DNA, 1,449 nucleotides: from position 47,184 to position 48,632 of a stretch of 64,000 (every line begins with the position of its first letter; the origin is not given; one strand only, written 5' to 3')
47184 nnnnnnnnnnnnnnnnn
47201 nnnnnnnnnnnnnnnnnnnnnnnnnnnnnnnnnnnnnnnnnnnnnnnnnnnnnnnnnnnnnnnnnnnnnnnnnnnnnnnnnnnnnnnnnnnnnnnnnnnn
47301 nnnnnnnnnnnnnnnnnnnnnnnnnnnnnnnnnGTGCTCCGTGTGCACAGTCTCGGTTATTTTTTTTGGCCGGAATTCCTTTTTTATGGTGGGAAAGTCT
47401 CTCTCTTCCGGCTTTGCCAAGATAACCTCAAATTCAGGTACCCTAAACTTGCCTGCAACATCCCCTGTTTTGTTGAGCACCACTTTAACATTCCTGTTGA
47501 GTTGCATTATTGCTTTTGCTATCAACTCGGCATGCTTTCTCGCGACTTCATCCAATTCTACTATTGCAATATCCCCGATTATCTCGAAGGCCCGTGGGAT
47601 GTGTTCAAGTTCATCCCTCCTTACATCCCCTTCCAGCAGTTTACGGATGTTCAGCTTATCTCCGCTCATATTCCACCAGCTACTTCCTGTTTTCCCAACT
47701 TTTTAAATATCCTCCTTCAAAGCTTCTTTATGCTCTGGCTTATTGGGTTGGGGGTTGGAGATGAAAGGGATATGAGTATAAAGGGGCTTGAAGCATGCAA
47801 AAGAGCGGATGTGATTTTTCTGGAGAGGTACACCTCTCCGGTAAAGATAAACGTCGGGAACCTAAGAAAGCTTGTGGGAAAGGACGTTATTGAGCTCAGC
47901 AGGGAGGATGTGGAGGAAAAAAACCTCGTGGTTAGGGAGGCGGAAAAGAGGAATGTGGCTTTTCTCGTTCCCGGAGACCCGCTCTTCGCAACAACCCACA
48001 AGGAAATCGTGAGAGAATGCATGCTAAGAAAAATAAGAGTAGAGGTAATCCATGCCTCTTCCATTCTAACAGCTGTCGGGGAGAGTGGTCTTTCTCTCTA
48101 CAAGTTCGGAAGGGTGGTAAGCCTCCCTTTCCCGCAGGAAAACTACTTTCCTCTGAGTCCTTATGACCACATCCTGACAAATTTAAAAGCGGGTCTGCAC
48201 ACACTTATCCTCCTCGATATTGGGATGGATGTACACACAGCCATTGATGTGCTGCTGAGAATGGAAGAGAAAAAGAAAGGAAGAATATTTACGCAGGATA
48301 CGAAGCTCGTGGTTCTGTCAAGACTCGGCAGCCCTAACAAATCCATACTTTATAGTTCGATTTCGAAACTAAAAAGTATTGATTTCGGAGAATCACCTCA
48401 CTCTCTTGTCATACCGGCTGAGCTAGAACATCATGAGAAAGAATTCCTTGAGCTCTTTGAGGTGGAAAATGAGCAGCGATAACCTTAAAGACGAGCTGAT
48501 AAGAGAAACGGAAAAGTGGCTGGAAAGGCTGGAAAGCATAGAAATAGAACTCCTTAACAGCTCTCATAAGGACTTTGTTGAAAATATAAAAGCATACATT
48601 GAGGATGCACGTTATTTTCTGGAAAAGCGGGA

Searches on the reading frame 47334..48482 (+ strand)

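Call 57: search_protein_families(library=pfam, max_evalue=0.0001, proteins=[window:47334-48482:+])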
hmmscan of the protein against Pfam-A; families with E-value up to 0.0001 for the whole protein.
window:47334-48482:+ (382 aa): 1 family
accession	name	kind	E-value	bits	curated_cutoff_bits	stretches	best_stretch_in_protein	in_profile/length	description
PF00590.25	TP_methylase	-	2.9e-23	83.4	27.8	1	133-345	1-210/212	Tetrapyrrole (Corrin/Porphyrin) Methylases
